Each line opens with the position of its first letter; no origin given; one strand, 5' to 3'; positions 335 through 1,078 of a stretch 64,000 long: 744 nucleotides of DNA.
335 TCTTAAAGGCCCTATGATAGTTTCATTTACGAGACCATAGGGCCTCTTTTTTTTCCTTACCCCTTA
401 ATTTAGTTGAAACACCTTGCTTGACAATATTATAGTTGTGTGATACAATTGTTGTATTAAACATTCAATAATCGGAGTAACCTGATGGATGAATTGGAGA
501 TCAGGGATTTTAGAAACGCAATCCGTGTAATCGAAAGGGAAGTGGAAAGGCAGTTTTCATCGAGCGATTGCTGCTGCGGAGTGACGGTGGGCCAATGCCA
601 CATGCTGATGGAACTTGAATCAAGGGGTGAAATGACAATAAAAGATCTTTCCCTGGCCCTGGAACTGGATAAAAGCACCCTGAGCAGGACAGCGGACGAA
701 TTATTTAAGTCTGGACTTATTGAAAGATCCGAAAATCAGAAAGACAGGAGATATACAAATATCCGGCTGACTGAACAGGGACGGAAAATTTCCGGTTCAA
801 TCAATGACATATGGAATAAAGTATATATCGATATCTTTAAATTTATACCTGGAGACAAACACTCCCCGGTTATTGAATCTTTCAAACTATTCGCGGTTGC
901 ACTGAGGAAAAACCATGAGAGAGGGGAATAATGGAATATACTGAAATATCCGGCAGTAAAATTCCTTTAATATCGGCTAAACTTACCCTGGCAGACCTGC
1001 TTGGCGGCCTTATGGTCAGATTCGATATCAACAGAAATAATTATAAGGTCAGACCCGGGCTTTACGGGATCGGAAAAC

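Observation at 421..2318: hgcAB mercury-methylation pair under a translationally coupled, Cys-cluster MarR-type regulator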

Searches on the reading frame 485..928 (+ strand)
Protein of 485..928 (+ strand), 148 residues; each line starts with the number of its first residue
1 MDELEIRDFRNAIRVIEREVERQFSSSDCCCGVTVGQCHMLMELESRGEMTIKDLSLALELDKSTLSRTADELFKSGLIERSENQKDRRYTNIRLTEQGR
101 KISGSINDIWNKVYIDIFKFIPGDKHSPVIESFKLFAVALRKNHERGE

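Call 3: search_protein_families(library=pfam, proteins=[window:485-928:+], max_evalue=0.01)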
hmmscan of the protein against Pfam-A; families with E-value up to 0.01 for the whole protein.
window:485-928:+ (148 aa): 11 families
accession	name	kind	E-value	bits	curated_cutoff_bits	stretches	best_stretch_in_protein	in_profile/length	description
PF01047.28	MarR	-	4.9e-14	52.4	24.6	1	34-89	2-57/59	MarR family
PF12802.13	MarR_2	-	2.1e-12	47.4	27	1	32-89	2-60/61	MarR family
PF13463.12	HTH_27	-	1.5e-08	35.2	22.2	1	46-99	15-68/68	Winged helix DNA-binding domain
PF22381.2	Staph_reg_Sar_Rot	-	5.2e-07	30.1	27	1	32-103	11-82/85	Transcriptional regulator SarA/Rot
PF13601.12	HTH_34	-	1.7e-05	25.3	27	1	42-101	7-67/80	Winged helix DNA-binding domain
PF25212.1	HVO_A0114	-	0.0009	19.4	27.6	1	38-88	25-75/84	HVO_A0114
PF01978.25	TrmB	-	0.0012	19.1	25.6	1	44-91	17-63/68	Sugar-specific transcriptional regulator TrmB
PF01022.26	HTH_5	-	0.0012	19.1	22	1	38-79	5-45/47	Bacterial regulatory protein, arsR family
PF01638.23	HxlR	-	0.0013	19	20.8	1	40-109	10-79/91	HxlR-like helix-turn-helix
PF25213.1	HVO_A0261_N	-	0.0015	18.8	35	1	40-113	16-81/86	HVO_A0261 N-terminal domain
PF09339.16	HTH_IclR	-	0.003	17.7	22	1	45-81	14-50/52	IclR helix-turn-helix domain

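Call 4: search_protein_families(library=ncbifam, proteins=[window:485-928:+], max_evalue=0.01)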
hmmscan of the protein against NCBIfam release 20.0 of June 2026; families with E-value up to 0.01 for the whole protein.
window:485-928:+ (148 aa): 23 families
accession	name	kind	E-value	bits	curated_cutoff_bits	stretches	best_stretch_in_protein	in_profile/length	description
NF045593.1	bilirub_TF_BilQ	equivalog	7e-12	45.2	125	1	31-112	26-107/135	bilirubin utilization transcriptional regulator BilQ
NF008122.0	PRK10870.1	equivalog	6.9e-09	35.7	157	1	40-102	60-124/176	transcriptional repressor MprA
NF002926.0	PRK03573.1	equivalog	4e-08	33.3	120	1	54-125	51-122/144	transcriptional regulator SlyA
NF053777.1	Saro0803TransReg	equivalog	4.4e-08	32.9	200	1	13-102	15-104/140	Saro_0803 family transcriptional regulator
NF053814.1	teico_TcaR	equivalog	4.9e-08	33.2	170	1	32-120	35-125/151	MarR family transcriptional regulator TcaR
TIGR02337.1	HpaR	equivalog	7.9e-08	32.2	121.2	1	32-119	25-112/130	homoprotocatechuate degradation operon regulator HpaR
NF053606.1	Sta1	subfamily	1.3e-07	31.6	80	1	28-89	13-76/100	Sta1 family transcriptional regulator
NF038251.1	AdcR_fam_Zn_TF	equivalog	4.3e-07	30.3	175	1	24-103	25-103/143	zinc-dependent MarR family transcriptional regulator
NF008565.1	PRK11512.1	equivalog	6.5e-07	29.5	240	1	12-105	17-110/144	multiple antibiotic resistance transcriptional regulator MarR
NF050133.1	TransRegFabT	equivalog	1e-06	29.1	200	1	11-102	9-96/138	fatty acid biosynthesis transcriptional regulator FabT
NF052638.1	TransRegOhrRVib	equivalog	1.2e-06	28.3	200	1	34-113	36-115/141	transcriptional regulator OhrR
NF040939.2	trans_reg_lrs14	equivalog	2.3e-06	27.6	90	1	28-88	14-75/103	Lrs14 family HTH-type transcriptional regulator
TIGR01884.1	cas_HTH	subfamily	2.5e-06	27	60.2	1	37-91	144-197/202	CRISPR-associated CARF protein Csa3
TIGR04472.1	reg_rSAM_mob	hypoth_equivalog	2.3e-05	24.5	240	1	36-113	32-109/141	radical SAM mobile pair system MarR family transcriptional regulator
NF047395.1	TransRegLtdR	equivalog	3.7e-05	23.5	250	1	10-114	32-130/166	transcriptional regulator LdtR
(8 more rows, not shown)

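Call 9: find_homologous_proteins(query=window:485-928:+, max_evalue=0.001)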
Query window:485-928:+ (148 aa): 24 proteins with E <= 0.001 among 50 candidates.
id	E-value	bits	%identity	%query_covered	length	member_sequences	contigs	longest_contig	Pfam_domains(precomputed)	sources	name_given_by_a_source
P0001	8.3e-92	322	100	100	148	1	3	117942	PF01047.29,PF22166.4,PF13463.13,PF13601.13,PF12802.14,PF22381.3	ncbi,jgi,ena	jgi:DNA-binding MarR family transcriptional regulator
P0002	6.1e-72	258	81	99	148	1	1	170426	PF01047.29,PF22166.4,PF13463.13,PF12802.14,PF22381.3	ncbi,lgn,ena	-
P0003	3.4e-70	252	74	99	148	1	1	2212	PF01047.29,PF22166.4,PF13463.13,PF13601.13,PF12802.14,PF22381.3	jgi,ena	jgi:DNA-binding MarR family transcriptional regulator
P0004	2.4e-63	230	73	96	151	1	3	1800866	PF01047.29,PF13463.13,PF12802.14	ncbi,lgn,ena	-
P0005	3.0e-55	204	66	99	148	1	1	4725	PF01047.29,PF13463.13,PF12802.14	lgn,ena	-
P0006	2.6e-52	194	88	70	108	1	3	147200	PF01047.29,PF22166.4,PF13463.13,PF13601.13,PF12802.14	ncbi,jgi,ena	ncbi:MAG: MarR family transcriptional regulator [Brevinematales bacterium]|jgi:DNA-binding MarR fami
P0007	2.9e-36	142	53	95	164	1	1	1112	PF01047.29,PF22166.4,PF13463.13,PF12802.14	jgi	jgi:DNA-binding MarR family transcriptional regulator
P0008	2.4e-35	139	48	98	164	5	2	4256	PF01047.29,PF13463.13,PF12802.14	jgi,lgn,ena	jgi:DNA-binding MarR family transcriptional regulator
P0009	2.1e-33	133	49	95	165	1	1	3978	PF01047.29,PF22166.4,PF12802.14,PF22381.3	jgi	jgi:DNA-binding MarR family transcriptional regulator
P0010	1.1e-29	121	45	95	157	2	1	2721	PF01047.29,PF13463.13,PF12802.14,PF22381.3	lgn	-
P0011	8.0e-29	118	48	95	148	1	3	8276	PF01047.29,PF22166.4,PF13463.13,PF12802.14,PF22381.3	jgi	jgi:DNA-binding MarR family transcriptional regulator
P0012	1.5e-28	118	41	100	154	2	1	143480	PF01047.29,PF22166.4,PF13463.13,PF09339.17,PF12802.14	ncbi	-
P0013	6.8e-27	112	46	89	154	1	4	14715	PF01047.29,PF12840.14,PF13463.13,PF13384.13,PF09339.17,PF12802.14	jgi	jgi:DNA-binding MarR family transcriptional regulator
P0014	2.3e-24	104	45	93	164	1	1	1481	PF01047.29,PF13463.13,PF12802.14,PF22381.3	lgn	-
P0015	2.3e-24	104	43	87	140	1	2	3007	PF01047.29,PF13463.13,PF12802.14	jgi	-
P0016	3.9e-24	103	41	97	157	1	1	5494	PF01047.29,PF13412.13,PF25212.3,PF01022.27,PF12802.14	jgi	jgi:DNA-binding MarR family transcriptional regulator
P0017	1.6e-23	101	42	93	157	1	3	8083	PF01047.29,PF12802.14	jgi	jgi:DNA-binding MarR family transcriptional regulator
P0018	2.0e-23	101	42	98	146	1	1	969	PF01047.29,PF22166.4,PF13463.13,PF09339.17,PF12802.14,PF22381.3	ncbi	-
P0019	2.7e-23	100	42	97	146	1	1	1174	PF01047.29,PF12840.14,PF13463.13,PF09339.17,PF12802.14,PF22381.3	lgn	-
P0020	2.9e-22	97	39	94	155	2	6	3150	PF01047.29,PF13463.13,PF12802.14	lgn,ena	-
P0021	8.2e-21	92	39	98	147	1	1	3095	PF01047.29,PF13463.13,PF12802.14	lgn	-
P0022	4.8e-20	90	37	91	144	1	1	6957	PF01047.29,PF13463.13,PF12802.14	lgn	-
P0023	5.2e-15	74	33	78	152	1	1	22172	PF01047.29,PF13463.13,PF12802.14,PF22381.3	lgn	-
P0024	5.8e-5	41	35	54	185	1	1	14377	PF01047.29,PF13463.13,PF01978.26,PF09339.17,PF12802.14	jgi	jgi:MarR family transcriptional regulator, 2-MHQ and catechol-resistance regulon repressor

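Call 14: find_related_loci(query=A2, collection=genome_contigs, flank=6000)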
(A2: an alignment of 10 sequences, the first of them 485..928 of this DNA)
Query A2 (148 aa) in genome_contigs; peptide patterns used: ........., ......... (x = any residue, [..] = any of these).
161 stretches matched a pattern; 146 encode a relative of the query (tblastn E <= 1e-3); the best 80 are kept; 80 distinct loci.
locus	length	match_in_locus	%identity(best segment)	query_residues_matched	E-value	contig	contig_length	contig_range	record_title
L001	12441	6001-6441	81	1-147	2e-78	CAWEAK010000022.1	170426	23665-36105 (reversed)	MAG: uncultured Spirochaetota bacterium isolate MFD01476.bin.2.50 genome assembly, contig: contig_41712, whole genome sh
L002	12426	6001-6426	73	1-142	3e-69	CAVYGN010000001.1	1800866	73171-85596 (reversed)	MAG: uncultured Spirochaetota bacterium isolate MFD03726.bin.1.3 genome assembly, contig: contig_18643, whole genome sho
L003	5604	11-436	48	1-142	1e-44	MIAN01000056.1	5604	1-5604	MAG: Spirochaetes bacterium GWB1_27_13 gwb1_scaffold_15638, whole genome shotgun sequence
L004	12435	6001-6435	50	1-145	6e-44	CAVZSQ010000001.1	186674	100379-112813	MAG: Calditrichia bacterium isolate MFD00709.bin.1.19 genome assembly, contig: contig_100756, whole genome shotgun seque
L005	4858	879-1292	47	5-142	1e-40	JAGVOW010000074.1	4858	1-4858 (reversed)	MAG: Brevinematales bacterium isolate DeMMO3_10 c_000000025798, whole genome shotgun sequence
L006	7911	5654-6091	45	3-148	3e-39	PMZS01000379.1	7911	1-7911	MAG: Spirochaetaceae bacterium isolate fen_1364 73.20110800_E3D.78_contig_60360, whole genome shotgun sequence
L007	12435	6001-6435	47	1-145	5e-39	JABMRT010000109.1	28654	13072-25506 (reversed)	MAG: candidate division KSB1 bacterium isolate bin.322 k141_3101562, whole genome shotgun sequence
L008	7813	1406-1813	47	6-141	4e-38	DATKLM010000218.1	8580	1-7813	MAG TPA_asm: Spirochaetia bacterium isolate SMAG_U14685 k141_2493227, whole genome shotgun sequence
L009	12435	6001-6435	46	2-143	9e-38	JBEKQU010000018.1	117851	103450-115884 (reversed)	MAG: Spirochaetia bacterium isolate SPRUCE 495 SPRUCE_495_18, whole genome shotgun sequence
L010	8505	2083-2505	45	1-141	8e-38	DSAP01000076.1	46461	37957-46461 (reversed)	MAG TPA_asm: bacterium isolate SpSt-1151 Ga0129302_1000177, whole genome shotgun sequence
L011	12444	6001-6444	42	1-148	2e-34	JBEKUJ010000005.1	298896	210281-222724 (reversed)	MAG: Spirochaetia bacterium isolate SPRUCE 579 SPRUCE_579_5, whole genome shotgun sequence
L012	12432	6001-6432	43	4-147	1e-37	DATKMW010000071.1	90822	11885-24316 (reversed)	MAG TPA_asm: Anaeromyxobacter sp. isolate SMAG_U14721 k141_3964713, whole genome shotgun sequence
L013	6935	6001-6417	47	5-143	3e-37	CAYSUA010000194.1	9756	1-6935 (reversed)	MAG TPA_asm: uncultured Desulfobacteraceae bacterium isolate SRP200020_co7_102 genome assembly, contig: NODE_5003_length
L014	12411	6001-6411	46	1-137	3e-37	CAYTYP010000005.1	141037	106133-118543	MAG TPA_asm: uncultured Acidobacteriota bacterium isolate SRP192927_co7_584 genome assembly, contig: NODE_102_length_141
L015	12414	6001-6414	46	5-142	2e-37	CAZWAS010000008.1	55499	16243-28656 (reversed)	MAG TPA_asm: uncultured Spirochaetales bacterium isolate binchicken_co135_55 genome assembly, contig: NODE_1265_length_5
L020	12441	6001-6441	44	1-147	9e-37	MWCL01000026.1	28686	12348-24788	MAG: Spirochaetes bacterium ADurb.Bin215 BWY20_contig000026, whole genome shotgun sequence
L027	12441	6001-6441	48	1-146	1e-35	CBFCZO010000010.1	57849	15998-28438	MAG TPA_asm: uncultured bacterium isolate SRR26215680_concoct_129 genome assembly, contig: ERZ25073474.198, whole genome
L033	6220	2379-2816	45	3-145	1e-34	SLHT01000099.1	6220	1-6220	MAG: Syntrophomonadaceae bacterium isolate CSSed165cm_165 CSSed16-5cm-60244, whole genome shotgun sequence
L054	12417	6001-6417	42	5-143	2e-31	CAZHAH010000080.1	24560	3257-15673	MAG TPA_asm: uncultured Desulfobacteraceae bacterium isolate SRP167671_co2_229 genome assembly, contig: NODE_2743_length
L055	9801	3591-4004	39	5-142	1e-31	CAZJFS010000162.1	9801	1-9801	MAG TPA_asm: uncultured bacterium isolate SRP089250_co1_123 genome assembly, contig: NODE_12655_length_9801_cov_5.004925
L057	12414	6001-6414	40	5-142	2e-31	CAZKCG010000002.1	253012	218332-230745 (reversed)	MAG TPA_asm: uncultured bacterium isolate SRP302447_co1_224 genome assembly, contig: NODE_153_length_253012_cov_7.730745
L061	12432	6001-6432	41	1-144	1e-30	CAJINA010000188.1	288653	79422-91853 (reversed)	MAG: Olavius algarvensis Delta 4 endosymbiont isolate Delta4_OalgB6SA genome assembly, contig: NODE_364495+_length_28865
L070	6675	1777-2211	37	1-145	1e-29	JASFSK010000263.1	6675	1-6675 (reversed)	MAG: Desulfobacterales bacterium isolate D1103S02metaG_Bin_146 D1103S02metaG_FD_scaffold_3644_c1, whole genome shotgun s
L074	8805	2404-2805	43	1-134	2e-29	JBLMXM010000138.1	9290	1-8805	MAG: Hyphomicrobiales bacterium isolate MAG256 PRJNA957066_bin37_renamed_137, whole genome shotgun sequence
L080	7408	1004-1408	41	6-140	9e-29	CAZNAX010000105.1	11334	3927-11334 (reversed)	MAG TPA_asm: uncultured Desulfatibacillum sp. isolate binchicken_co234_279 genome assembly, contig: NODE_4129_length_113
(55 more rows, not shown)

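Call 25: search_protein_families(library=ncbifam, proteins=[L014:6522-7346:+, L027:6520-7260:+, L027:7298-7783:+, L013:6431-6889:+, L054:6431-6868:+, L061:7099-7545:+, L070:2346-2741:+, L074:2898-3431:+, L074:3480-3971:+, L057:6447-6896:+], max_evalue=0.0001)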
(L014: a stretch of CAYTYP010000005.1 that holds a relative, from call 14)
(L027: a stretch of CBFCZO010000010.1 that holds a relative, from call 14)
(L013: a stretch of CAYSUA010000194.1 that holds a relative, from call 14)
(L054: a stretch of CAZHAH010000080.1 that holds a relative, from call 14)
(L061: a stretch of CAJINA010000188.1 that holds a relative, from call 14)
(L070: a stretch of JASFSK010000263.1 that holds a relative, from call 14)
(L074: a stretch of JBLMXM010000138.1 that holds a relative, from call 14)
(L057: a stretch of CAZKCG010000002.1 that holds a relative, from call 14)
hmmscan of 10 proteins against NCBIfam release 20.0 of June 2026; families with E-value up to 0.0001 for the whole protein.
L014:6522-7346:+ (275 aa): 40 families (the best 25 are shown)
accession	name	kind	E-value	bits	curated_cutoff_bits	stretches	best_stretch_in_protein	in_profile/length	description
NF008823.0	PRK11873.1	subfamily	1.2e-109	366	263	1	5-273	4-269/272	arsenite methyltransferase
NF047649.1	MTase_UXPK_star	exception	1.1e-54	185.4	460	1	5-230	10-229/283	methyltransferase/UXPK-star double selenoprotein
NF041537.1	ArsM_AhpD_UU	exception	7.5e-53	179.5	510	1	39-229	37-227/345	arsenite methyltransferase/AhpD domain selenoprotein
NF041536.1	ArsM_DUF2284_UU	exception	7.5e-48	163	575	1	48-229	46-227/459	arsenite methyltransferase/DUF2284 domain selenoprotein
NF040538.1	methyl_ArsM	equivalog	3.9e-46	157.8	500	2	133-231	156-257/356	arsinothricin biosynthesis methyltransferase ArsM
NF038099.1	AsSugarArsM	exception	1.9e-31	109.5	400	1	33-237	17-226/321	arsenosugar biosynthesis arsenite methyltransferase ArsM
NF045667.1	MTase_DVU1556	equivalog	8.8e-28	97.2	155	1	72-230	16-166/213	DVU_1556 family methyltransferase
NF040539.1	AST_met_ArsM_2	exception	2e-23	83.6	240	1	81-238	59-219/262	putative arsinothricin biosynthesis methyltransferase ArsM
NF001240.0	PRK00216.1-1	equivalog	1.1e-19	70.5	378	1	73-183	58-169/251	bifunctional demethylmenaquinone methyltransferase/2-methoxy-6-polyprenyl-1,4-benzoquinol methylase UbiE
TIGR02072.1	BioC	equivalog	3.6e-18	66.2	184.95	1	80-234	36-181/244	malonyl-ACP O-methyltransferase BioC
NF001244.0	PRK00216.1-5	equivalog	1e-16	61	216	1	75-185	45-156/236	bifunctional demethylmenaquinone methyltransferase/2-methoxy-6-polyprenyl-1,4-benzoquinol methylase UbiE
NF052510.1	methyltran_MpqE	exception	7.5e-16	58.2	335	1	74-181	42-150/234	methyl-plastoquinone biosynthesis methyltransferase MpqE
TIGR01934.1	MenG_MenH_UbiE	subfamily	9.7e-16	57.7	158.35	1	77-185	38-144/223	ubiquinone/menaquinone biosynthesis methyltransferase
TIGR02752.1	MenG_heptapren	equivalog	2.6e-15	56.6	419.85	1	77-182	44-149/231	demethylmenaquinone methyltransferase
NF001243.0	PRK00216.1-4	equivalog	5.7e-15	55.3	235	1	76-181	45-150/237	demethylmenaquinone methyltransferase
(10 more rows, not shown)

L027:6520-7260:+ (247 aa): 26 families (the best 25 are shown)
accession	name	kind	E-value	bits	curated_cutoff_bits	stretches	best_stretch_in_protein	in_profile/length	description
NF045667.1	MTase_DVU1556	equivalog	4.7e-19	68.7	155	1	48-194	11-160/213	DVU_1556 family methyltransferase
NF001241.0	PRK00216.1-2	equivalog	6.8e-15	55.3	327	1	23-168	12-157/231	demethylmenaquinone methyltransferase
NF001244.0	PRK00216.1-5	equivalog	1.9e-13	50.3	216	1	26-167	12-162/236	bifunctional demethylmenaquinone methyltransferase/2-methoxy-6-polyprenyl-1,4-benzoquinol methylase UbiE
TIGR01934.1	MenG_MenH_UbiE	subfamily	2.2e-13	50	158.35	1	27-167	4-150/223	ubiquinone/menaquinone biosynthesis methyltransferase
TIGR02072.1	BioC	equivalog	1e-12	48.4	184.95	1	64-200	39-177/244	malonyl-ACP O-methyltransferase BioC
NF007610.0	PRK10258.1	equivalog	1.8e-10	40.6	342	1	64-169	47-149/251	malonyl-ACP O-methyltransferase BioC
NF043040.1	corrin_prot_MT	hypoth_equivalog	1.9e-10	40.5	180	1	59-160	41-149/216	corrinoid protein-associated methyltransferase CpaM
NF052510.1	methyltran_MpqE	exception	2e-10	40.5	335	1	49-170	36-163/234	methyl-plastoquinone biosynthesis methyltransferase MpqE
NF008823.0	PRK11873.1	subfamily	6.9e-10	38.9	263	1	59-200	77-229/272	arsenite methyltransferase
TIGR01983.1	UbiG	equivalog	1.5e-09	37.5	102.95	1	36-164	26-157/228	bifunctional 2-polyprenyl-6-hydroxyphenol methylase/3-demethylubiquinol 3-O-methyltransferase UbiG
NF047649.1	MTase_UXPK_star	exception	2.1e-08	33.5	460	1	59-161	77-184/283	methyltransferase/UXPK-star double selenoprotein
NF001243.0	PRK00216.1-4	equivalog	3.3e-08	33.2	235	1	28-163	13-156/237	demethylmenaquinone methyltransferase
NF041537.1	ArsM_AhpD_UU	exception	1.8e-07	30.3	510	1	59-161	76-183/345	arsenite methyltransferase/AhpD domain selenoprotein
TIGR02752.1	MenG_heptapren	equivalog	3.8e-07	29.9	419.85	1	58-164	44-155/231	demethylmenaquinone methyltransferase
NF040539.1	AST_met_ArsM_2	exception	6e-07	29.6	240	1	40-162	37-167/262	putative arsinothricin biosynthesis methyltransferase ArsM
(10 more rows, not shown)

L027:7298-7783:+ (162 aa): 3 families
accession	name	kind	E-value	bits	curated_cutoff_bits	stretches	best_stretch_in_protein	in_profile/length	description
TIGR01909.1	C_GCAxxG_C_C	subfamily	2.1e-18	66.5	47.4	1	29-153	1-115/120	C-GCAxxG-C-C family (seleno)protein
NF045501.1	HUGP_GUXX-star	exception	4.9e-14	52.4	325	1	16-150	9-147/236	HUGP/GUXX-star fusion selenoprotein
NF045669.1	DVU1555_fam_CGA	exception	7.8e-14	51.6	103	1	25-154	10-132/140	DVU_1555 family C-GCAxxG-C-C protein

L013:6431-6889:+ (153 aa): 8 families
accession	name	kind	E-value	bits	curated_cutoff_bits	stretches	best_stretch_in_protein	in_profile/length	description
NF040501.1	resist_ArsN2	equivalog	2.2e-46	156.8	125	1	11-141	2-132/133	arsenic resistance N-acetyltransferase ArsN2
NF005840.0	PRK07757.1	equivalog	9.5e-16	58.1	154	1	30-133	38-142/153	N-acetyltransferase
NF003641.0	PRK05279.1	equivalog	1.4e-11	43.9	344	1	31-123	331-425/441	amino-acid N-acetyltransferase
NF005921.0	PRK07922.1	equivalog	6.2e-09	35.7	180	1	32-120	44-133/170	amino-acid N-acetyltransferase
NF008964.0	PRK12308.1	equivalog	2.2e-08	33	657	1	31-131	500-601/624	argininosuccinate lyase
TIGR01890.1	N-Ac-Glu-synth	equivalog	4.5e-08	32.5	202.85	1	31-123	319-413/429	amino-acid N-acetyltransferase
TIGR01575.1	rimI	equivalog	4.3e-07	30.2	86.4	1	31-115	29-117/132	ribosomal protein S18-alanine N-acetyltransferase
NF002959.0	PRK03624.1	equivalog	2e-05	24.3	124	1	26-122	38-141/147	GNAT family acetyltransferase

L054:6431-6868:+ (146 aa): 9 families
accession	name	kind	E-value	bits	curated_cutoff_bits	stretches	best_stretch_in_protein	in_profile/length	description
NF040501.1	resist_ArsN2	equivalog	2.1e-47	160.1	125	1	11-141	2-132/133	arsenic resistance N-acetyltransferase ArsN2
NF005840.0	PRK07757.1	equivalog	4.3e-14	52.7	154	1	31-124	39-132/153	N-acetyltransferase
NF003641.0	PRK05279.1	equivalog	4e-11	42.4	344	1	33-125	333-427/441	amino-acid N-acetyltransferase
NF005921.0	PRK07922.1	equivalog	5.3e-09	35.9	180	1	33-124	45-137/170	amino-acid N-acetyltransferase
TIGR01890.1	N-Ac-Glu-synth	equivalog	1.9e-07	30.4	202.85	1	60-124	350-414/429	amino-acid N-acetyltransferase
NF008964.0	PRK12308.1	equivalog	6.5e-07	28.1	657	1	33-144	502-610/624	argininosuccinate lyase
TIGR01575.1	rimI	equivalog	1.3e-06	28.6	86.4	1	31-115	29-117/132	ribosomal protein S18-alanine N-acetyltransferase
NF008212.0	PRK10975.1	equivalog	5.7e-05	23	219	1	37-113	142-218/232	dTDP-4-amino-4,6-dideoxy-D-galactose acyltransferase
NF002959.0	PRK03624.1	equivalog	8.6e-05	22.3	124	1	32-114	47-133/147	GNAT family acetyltransferase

L061:7099-7545:+ (149 aa): 3 families
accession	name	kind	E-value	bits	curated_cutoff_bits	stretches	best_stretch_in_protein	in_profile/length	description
TIGR01909.1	C_GCAxxG_C_C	subfamily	3.3e-20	72.3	47.4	1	17-115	2-92/120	C-GCAxxG-C-C family (seleno)protein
NF045501.1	HUGP_GUXX-star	exception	4.5e-11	42.7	325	1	7-131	13-143/236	HUGP/GUXX-star fusion selenoprotein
NF045669.1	DVU1555_fam_CGA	exception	2e-10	40.5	103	1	13-136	11-129/140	DVU_1555 family C-GCAxxG-C-C protein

L070:2346-2741:+ (132 aa): 3 families
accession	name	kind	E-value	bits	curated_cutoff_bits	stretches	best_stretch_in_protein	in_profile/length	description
TIGR01909.1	C_GCAxxG_C_C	subfamily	4.1e-18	65.6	47.4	1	3-119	11-119/120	C-GCAxxG-C-C family (seleno)protein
NF045669.1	DVU1555_fam_CGA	exception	1.4e-14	54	103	1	4-124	26-140/140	DVU_1555 family C-GCAxxG-C-C protein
NF045501.1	HUGP_GUXX-star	exception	3.1e-08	33.4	325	1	16-108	45-143/236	HUGP/GUXX-star fusion selenoprotein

L074:2898-3431:+ (178 aa): 3 families
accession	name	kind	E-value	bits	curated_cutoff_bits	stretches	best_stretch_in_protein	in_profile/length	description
TIGR01909.1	C_GCAxxG_C_C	subfamily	2e-20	73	47.4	1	40-166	1-119/120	C-GCAxxG-C-C family (seleno)protein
NF045669.1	DVU1555_fam_CGA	exception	2.7e-17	62.8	103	1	31-140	5-113/140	DVU_1555 family C-GCAxxG-C-C protein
NF045501.1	HUGP_GUXX-star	exception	2.8e-14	53.2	325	1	26-154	8-142/236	HUGP/GUXX-star fusion selenoprotein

L074:3480-3971:+ (164 aa): 7 families
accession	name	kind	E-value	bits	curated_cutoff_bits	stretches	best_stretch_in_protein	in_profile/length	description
NF040501.1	resist_ArsN2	equivalog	1.2e-44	151.2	125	1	30-160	2-132/133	arsenic resistance N-acetyltransferase ArsN2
NF005840.0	PRK07757.1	equivalog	7.2e-12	45.5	154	1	51-141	40-130/153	N-acetyltransferase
NF003641.0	PRK05279.1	equivalog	6.1e-10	38.5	344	1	51-143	332-426/441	amino-acid N-acetyltransferase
TIGR01890.1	N-Ac-Glu-synth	equivalog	7.9e-10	38.2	202.85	1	49-143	318-414/429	amino-acid N-acetyltransferase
NF005921.0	PRK07922.1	equivalog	5.5e-08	32.6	180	1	72-139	66-133/170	amino-acid N-acetyltransferase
NF008964.0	PRK12308.1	equivalog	2.9e-06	25.9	657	1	53-141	503-591/624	argininosuccinate lyase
NF000487.1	stat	exception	6.8e-05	22.5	420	1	48-120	71-148/189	streptothricin N-acetyltransferase STAT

L057:6447-6896:+ (150 aa): 0 families
